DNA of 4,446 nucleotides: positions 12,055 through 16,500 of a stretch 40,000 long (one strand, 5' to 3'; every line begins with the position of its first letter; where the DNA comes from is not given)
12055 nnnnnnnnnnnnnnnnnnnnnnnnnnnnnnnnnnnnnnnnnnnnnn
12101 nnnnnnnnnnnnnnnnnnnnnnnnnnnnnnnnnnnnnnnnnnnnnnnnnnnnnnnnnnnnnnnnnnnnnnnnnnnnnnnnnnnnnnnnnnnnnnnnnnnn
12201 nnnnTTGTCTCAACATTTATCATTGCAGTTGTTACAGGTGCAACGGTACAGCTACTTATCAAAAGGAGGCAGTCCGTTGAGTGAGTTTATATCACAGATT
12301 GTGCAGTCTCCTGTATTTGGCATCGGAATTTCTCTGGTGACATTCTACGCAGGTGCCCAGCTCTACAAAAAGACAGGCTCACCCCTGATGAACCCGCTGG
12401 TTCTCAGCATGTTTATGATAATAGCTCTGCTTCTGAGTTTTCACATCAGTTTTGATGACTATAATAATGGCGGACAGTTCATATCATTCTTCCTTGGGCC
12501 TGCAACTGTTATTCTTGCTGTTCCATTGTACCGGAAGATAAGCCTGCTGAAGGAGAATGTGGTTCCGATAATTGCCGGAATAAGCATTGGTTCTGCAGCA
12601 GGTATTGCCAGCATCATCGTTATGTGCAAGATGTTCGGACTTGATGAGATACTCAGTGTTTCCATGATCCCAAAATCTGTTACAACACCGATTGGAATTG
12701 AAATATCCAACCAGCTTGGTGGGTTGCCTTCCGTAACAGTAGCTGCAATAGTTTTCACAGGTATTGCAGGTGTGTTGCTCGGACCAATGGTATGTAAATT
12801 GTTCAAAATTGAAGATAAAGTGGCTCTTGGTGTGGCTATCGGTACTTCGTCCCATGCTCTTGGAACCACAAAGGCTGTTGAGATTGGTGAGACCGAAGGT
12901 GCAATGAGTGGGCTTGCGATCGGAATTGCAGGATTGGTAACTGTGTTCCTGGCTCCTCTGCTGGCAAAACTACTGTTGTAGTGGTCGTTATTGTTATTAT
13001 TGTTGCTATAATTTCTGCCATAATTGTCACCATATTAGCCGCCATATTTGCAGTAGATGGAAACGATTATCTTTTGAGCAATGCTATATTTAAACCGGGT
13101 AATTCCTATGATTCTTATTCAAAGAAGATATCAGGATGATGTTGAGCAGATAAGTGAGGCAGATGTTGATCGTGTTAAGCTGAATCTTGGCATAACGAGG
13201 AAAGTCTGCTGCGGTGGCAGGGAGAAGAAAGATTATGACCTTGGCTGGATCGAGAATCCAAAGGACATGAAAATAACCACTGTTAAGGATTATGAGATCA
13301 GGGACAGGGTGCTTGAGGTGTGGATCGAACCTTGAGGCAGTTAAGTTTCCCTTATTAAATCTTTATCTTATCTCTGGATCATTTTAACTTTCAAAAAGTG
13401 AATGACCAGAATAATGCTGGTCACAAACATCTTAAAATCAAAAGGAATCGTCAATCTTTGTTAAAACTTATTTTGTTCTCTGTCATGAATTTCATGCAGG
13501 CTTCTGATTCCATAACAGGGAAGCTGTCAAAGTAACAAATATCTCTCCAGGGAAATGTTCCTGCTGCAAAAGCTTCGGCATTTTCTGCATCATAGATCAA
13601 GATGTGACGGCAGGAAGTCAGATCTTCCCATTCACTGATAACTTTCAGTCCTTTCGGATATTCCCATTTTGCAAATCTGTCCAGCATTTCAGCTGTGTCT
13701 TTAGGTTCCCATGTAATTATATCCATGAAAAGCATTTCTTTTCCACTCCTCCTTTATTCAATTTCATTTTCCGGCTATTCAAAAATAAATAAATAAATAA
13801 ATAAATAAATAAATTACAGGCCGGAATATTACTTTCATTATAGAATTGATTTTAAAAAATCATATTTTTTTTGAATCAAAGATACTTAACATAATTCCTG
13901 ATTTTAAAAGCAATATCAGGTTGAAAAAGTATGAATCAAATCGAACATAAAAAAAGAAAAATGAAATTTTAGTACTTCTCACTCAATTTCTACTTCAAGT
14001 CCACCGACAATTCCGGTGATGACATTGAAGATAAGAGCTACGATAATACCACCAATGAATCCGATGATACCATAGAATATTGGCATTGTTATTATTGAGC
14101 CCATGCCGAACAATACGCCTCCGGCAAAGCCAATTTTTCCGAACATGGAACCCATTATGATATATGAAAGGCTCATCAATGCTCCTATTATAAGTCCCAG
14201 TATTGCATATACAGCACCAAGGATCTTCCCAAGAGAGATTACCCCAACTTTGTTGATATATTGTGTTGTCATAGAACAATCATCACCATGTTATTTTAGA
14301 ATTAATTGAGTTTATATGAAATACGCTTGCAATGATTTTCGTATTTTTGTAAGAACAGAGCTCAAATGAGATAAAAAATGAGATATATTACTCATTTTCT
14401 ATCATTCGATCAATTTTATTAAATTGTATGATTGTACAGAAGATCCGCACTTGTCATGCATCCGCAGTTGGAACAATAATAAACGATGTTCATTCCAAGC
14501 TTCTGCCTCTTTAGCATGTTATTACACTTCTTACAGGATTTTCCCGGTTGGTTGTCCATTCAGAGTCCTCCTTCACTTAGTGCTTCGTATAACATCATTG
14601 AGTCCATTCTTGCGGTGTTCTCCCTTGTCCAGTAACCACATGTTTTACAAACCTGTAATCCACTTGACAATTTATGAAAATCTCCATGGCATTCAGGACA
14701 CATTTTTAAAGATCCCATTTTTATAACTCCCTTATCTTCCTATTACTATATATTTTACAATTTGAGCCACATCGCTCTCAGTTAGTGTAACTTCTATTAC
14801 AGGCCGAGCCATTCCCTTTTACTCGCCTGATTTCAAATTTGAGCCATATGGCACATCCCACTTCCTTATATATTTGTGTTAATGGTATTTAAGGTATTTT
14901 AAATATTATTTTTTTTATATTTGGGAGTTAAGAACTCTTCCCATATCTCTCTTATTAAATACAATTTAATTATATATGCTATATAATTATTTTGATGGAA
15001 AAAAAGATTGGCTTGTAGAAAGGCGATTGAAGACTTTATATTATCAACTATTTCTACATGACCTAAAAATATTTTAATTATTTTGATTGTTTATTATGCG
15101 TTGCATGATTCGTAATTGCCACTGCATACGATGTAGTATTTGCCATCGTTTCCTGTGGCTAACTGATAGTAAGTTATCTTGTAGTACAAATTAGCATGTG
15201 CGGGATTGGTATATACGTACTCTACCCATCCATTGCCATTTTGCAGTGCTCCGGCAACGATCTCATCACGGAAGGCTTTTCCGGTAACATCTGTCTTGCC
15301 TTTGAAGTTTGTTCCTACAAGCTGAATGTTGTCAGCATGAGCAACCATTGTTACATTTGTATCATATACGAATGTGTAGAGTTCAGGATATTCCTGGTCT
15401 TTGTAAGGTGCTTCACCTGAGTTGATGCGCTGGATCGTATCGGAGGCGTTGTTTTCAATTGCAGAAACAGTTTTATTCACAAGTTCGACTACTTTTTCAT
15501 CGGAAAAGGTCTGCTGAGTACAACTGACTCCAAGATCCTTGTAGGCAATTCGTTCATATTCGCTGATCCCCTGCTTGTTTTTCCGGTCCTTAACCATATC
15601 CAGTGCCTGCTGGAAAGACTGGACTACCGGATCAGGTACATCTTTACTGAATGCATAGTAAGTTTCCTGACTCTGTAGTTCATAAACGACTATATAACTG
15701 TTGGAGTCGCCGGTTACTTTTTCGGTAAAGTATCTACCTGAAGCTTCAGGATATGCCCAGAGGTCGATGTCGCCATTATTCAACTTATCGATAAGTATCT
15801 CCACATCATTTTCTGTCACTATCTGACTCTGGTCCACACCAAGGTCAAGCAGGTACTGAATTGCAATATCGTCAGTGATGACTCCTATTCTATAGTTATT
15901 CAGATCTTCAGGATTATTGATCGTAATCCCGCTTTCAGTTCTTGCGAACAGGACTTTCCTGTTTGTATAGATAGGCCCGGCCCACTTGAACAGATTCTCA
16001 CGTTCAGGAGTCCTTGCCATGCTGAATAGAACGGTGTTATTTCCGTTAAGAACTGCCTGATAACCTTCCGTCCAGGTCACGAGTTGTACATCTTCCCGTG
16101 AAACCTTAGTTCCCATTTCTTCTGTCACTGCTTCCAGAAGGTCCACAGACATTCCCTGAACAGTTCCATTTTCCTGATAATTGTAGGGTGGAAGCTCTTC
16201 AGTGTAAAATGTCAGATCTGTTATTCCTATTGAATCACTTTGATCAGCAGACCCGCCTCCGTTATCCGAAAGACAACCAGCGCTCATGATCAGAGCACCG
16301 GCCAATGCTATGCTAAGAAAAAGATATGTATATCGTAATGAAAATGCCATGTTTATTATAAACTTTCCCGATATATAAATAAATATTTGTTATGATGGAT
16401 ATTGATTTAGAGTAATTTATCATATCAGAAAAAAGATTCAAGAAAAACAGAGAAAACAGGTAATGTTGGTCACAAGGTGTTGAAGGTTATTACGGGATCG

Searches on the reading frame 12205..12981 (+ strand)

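Call 22: search_protein_families(library=pfam, proteins=[window:12205-12981:+], max_evalue=0.01)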
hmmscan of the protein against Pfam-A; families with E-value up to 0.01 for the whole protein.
window:12205-12981:+ (258 aa): 1 family
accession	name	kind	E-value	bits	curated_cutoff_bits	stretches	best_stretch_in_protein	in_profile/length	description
PF04172.21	LrgB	-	4.6e-82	275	25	1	43-255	1-213/214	LrgB-like family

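Call 23: search_protein_families(library=padloc, proteins=[window:12205-12981:+], max_evalue=0.01)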
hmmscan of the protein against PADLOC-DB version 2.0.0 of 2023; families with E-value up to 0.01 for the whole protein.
window:12205-12981:+ (258 aa): 0 families

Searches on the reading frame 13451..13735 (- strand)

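Call 81: search_protein_families(library=pfam, proteins=[window:13451-13735:-], max_evalue=0.001)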
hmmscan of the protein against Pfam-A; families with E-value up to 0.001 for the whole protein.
window:13451-13735:- (94 aa): 1 family
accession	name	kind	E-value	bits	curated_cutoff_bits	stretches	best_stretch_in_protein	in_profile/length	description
PF11746.14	DUF3303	-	1.5e-19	70.3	21.2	1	1-86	1-90/92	Domain of unknown function (DUF3303)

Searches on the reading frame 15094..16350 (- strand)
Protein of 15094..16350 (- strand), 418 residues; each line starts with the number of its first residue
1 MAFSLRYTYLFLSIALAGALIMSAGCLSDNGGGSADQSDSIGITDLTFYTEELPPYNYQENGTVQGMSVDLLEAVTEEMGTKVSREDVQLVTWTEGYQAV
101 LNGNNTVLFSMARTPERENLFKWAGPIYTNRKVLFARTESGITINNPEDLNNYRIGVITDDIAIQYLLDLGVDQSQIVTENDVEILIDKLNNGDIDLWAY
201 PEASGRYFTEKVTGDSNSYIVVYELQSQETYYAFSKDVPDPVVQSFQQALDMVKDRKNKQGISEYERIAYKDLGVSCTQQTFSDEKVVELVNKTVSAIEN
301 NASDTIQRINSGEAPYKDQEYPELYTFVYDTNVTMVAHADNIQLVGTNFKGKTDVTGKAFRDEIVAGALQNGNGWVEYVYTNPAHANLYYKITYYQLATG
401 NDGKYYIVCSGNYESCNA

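Call 22: search_protein_families(library=pfam, proteins=[window:15094-16350:-], max_evalue=0.01)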
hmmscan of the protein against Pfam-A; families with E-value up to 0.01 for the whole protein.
window:15094-16350:- (418 aa): 3 families
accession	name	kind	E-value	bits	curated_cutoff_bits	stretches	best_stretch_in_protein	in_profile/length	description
PF00497.25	SBP_bac_3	-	6.4e-15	55.5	26.4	1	51-280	7-98/132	Bacterial extracellular solute-binding proteins, family 3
PF17200.10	sCache_2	-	3.5e-11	43.7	25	1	291-397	30-128/155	Single Cache domain 2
PF08269.17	dCache_2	-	2.2e-10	40.6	26.5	1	325-398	208-281/298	Cache domain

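Call 23: search_protein_families(library=padloc, proteins=[window:15094-16350:-], max_evalue=0.01)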
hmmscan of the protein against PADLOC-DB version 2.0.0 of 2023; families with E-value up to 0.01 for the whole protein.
window:15094-16350:- (418 aa): 0 families
